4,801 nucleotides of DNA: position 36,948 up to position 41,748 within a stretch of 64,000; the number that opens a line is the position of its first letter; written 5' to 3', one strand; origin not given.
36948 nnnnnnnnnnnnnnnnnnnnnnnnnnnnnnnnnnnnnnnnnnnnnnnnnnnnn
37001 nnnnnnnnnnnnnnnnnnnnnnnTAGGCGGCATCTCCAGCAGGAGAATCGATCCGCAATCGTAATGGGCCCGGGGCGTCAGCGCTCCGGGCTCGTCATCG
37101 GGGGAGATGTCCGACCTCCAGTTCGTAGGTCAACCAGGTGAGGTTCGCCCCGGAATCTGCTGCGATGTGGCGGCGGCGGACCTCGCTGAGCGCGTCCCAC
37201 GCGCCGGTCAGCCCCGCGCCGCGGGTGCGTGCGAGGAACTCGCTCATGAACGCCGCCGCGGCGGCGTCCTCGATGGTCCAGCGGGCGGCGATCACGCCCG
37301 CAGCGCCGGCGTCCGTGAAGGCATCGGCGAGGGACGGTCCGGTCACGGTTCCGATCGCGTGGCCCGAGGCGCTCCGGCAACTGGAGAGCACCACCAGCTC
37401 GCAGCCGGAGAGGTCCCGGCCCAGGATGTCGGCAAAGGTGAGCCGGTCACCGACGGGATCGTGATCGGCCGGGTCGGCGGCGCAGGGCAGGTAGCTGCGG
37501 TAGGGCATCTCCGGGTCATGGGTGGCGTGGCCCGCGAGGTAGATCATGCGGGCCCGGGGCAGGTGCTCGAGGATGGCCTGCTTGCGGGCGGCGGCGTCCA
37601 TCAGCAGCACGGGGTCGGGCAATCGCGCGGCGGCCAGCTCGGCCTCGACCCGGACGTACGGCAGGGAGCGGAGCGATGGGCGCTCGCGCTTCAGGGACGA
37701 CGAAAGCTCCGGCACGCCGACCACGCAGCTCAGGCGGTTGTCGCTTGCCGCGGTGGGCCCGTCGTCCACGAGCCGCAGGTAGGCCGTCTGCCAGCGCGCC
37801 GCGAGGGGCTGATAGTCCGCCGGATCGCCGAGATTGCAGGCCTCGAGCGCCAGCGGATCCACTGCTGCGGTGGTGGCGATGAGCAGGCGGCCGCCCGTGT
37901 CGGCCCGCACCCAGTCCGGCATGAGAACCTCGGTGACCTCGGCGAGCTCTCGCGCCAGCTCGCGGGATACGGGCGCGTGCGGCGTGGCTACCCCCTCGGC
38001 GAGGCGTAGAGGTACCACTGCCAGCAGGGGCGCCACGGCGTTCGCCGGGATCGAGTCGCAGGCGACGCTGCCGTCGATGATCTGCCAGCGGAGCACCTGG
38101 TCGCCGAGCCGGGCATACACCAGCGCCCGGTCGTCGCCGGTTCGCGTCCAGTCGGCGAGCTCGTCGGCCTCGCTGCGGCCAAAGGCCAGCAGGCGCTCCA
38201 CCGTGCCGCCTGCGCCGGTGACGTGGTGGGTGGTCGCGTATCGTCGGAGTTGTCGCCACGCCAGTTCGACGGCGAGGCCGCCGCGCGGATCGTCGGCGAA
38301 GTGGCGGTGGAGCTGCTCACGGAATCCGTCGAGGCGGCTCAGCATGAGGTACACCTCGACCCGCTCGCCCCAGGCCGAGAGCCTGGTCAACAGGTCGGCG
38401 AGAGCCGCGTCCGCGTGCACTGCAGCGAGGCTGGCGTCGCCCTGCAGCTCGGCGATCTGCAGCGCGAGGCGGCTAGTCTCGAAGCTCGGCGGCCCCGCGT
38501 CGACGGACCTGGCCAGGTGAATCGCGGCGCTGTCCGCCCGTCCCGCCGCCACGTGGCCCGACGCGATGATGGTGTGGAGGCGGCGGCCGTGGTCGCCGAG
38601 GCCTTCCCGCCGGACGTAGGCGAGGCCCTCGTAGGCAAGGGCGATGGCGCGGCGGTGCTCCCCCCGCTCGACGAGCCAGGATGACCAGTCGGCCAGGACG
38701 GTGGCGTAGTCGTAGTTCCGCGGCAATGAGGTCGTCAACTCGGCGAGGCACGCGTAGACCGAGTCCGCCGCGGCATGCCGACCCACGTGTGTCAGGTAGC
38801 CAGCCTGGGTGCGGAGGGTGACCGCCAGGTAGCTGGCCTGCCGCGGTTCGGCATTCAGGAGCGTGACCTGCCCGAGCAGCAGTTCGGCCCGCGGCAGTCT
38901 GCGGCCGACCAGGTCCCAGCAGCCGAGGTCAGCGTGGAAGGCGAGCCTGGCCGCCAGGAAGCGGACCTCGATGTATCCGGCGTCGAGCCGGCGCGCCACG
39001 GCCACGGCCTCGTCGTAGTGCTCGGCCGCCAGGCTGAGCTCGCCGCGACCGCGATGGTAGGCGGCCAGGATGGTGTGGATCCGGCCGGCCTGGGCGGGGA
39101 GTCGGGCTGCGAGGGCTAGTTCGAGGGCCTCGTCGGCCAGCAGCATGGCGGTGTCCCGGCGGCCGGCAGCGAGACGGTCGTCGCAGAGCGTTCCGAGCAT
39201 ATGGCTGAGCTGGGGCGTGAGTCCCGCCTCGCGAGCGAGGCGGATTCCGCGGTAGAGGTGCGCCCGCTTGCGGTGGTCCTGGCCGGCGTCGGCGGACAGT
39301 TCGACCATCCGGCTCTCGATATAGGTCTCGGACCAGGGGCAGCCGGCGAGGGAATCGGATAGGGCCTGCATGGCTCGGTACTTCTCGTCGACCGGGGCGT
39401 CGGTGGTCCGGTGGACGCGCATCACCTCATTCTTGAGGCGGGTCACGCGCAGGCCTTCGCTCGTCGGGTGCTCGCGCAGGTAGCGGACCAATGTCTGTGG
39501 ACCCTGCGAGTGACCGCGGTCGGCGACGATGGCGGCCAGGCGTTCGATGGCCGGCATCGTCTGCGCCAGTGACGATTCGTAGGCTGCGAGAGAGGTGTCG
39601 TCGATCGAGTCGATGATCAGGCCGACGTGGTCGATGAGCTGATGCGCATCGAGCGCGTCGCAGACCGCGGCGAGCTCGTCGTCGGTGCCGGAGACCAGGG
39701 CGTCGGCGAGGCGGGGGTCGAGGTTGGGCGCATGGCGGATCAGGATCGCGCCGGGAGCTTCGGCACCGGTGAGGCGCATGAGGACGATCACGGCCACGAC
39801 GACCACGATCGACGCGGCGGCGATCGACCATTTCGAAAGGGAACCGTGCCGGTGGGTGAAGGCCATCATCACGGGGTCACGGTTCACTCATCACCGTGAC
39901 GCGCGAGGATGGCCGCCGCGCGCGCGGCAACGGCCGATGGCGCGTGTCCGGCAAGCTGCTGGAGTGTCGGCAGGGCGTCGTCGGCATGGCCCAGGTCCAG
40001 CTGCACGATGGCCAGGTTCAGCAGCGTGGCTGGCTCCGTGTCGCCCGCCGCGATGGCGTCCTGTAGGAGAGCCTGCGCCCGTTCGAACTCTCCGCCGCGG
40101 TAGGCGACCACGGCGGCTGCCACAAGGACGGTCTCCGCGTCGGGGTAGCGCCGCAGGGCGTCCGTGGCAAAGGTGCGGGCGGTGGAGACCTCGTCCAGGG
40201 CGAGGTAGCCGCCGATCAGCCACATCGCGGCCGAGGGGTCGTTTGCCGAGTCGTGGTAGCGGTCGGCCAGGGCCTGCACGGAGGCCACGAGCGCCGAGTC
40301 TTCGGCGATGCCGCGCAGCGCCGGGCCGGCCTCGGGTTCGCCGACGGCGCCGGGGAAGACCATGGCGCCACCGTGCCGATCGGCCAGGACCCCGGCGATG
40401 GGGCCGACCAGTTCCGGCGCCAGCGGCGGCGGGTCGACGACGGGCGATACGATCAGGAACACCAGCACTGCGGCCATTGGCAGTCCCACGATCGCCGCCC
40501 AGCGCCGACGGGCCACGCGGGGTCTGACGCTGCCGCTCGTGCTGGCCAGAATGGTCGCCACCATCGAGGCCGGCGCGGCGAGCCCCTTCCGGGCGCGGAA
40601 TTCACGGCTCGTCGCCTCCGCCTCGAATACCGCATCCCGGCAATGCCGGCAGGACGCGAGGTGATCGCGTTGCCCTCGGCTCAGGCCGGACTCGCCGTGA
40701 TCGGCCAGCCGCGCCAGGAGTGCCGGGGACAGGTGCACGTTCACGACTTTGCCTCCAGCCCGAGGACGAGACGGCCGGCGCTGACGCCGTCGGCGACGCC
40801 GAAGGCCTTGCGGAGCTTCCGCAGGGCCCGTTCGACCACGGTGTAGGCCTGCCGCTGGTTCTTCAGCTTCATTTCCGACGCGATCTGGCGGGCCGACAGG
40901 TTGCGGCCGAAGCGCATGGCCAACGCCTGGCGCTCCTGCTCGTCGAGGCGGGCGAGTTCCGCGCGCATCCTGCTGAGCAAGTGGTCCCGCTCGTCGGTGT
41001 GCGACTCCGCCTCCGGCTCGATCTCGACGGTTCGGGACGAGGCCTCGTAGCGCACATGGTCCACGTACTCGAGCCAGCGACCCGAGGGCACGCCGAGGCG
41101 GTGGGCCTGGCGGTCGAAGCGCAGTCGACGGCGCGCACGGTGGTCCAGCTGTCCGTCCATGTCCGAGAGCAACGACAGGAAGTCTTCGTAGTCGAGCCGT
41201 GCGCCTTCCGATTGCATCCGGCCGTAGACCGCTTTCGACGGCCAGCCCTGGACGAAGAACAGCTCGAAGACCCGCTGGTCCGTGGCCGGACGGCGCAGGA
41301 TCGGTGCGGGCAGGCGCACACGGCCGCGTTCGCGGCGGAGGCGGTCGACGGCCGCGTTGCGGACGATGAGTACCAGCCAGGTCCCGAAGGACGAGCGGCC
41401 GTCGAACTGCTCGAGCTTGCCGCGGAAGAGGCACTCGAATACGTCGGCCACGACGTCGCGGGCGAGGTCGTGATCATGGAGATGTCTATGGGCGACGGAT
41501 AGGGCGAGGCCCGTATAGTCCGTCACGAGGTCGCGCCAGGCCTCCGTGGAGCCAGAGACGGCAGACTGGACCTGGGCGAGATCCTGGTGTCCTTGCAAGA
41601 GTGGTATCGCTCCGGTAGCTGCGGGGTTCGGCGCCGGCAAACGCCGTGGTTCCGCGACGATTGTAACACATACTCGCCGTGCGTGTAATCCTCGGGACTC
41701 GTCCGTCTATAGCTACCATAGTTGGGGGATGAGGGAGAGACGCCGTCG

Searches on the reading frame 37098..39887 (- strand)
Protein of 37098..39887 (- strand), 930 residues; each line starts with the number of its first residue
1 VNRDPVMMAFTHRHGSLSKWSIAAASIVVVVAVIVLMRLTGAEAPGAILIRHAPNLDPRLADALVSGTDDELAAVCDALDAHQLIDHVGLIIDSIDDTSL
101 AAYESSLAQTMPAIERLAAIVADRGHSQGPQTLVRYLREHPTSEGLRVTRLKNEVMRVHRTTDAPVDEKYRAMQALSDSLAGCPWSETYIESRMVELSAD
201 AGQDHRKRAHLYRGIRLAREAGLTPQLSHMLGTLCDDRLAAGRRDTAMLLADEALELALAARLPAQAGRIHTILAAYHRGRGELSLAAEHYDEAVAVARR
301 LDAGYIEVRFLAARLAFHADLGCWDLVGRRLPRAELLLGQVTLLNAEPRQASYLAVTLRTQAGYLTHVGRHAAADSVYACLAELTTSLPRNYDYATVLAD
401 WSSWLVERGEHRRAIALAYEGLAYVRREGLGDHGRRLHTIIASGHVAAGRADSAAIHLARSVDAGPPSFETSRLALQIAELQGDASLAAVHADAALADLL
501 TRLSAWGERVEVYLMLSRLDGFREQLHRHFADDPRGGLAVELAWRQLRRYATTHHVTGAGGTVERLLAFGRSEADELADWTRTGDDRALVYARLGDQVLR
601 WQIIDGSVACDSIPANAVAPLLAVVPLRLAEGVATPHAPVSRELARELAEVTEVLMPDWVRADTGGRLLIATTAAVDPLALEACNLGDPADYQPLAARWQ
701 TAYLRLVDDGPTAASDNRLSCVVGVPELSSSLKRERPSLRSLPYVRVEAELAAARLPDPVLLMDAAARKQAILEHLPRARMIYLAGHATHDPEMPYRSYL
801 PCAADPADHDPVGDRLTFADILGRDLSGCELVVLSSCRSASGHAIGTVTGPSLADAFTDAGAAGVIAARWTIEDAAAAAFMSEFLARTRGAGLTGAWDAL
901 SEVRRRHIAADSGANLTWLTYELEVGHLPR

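Call 14: search_protein_families(library=pfam, proteins=[window:37098-39887:-], max_evalue=0.001)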
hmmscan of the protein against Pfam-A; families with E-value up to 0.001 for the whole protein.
window:37098-39887:- (930 aa): 1 family
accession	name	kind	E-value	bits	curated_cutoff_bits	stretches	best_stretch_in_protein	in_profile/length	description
PF12770.12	CHAT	-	3.4e-31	109.2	24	1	651-911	7-270/289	CHAT domain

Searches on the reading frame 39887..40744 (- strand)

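Call 14: search_protein_families(library=pfam, proteins=[window:39887-40744:-], max_evalue=0.001)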
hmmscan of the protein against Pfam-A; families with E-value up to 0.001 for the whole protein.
window:39887-40744:- (286 aa): 8 families
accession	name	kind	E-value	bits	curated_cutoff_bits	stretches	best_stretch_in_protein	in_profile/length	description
PF12895.13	ANAPC3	-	1.3e-06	29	27.2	0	201-262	20-80/82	Anaphase-promoting complex, cyclosome, subunit 3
PF14559.12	TPR_19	-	2.3e-06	28.3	25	1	218-280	5-65/68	Tetratricopeptide repeat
PF13428.12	TPR_14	-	3.9e-06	27.5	23.5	0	207-246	4-43/44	Tetratricopeptide repeat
PF13174.12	TPR_6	-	8.3e-06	26.6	26.3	0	240-269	2-31/33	Tetratricopeptide repeat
PF04733.20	Coatomer_E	-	0.00016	21.7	21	1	199-265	196-263/290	Coatomer epsilon subunit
PF13432.12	TPR_16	-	0.00022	22.1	32.7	0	182-238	9-65/65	Tetratricopeptide repeat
PF07721.20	TPR_4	-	0.00041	21.1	27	0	238-263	1-26/26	Tetratricopeptide repeat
PF13424.12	TPR_12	-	0.00098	19.7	30.1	0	204-263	3-70/77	Tetratricopeptide repeat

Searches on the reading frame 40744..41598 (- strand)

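Call 14: search_protein_families(library=pfam, proteins=[window:40744-41598:-], max_evalue=0.001)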
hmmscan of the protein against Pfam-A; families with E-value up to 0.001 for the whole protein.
window:40744-41598:- (285 aa): 2 families
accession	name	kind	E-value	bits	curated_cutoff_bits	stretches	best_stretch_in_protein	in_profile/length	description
PF04542.20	Sigma70_r2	-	1.8e-13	50.5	24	1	24-91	1-69/71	Sigma-70 region 2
PF04545.22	Sigma70_r4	-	2.6e-05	24.1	24.1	1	215-264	2-50/50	Sigma-70, region 4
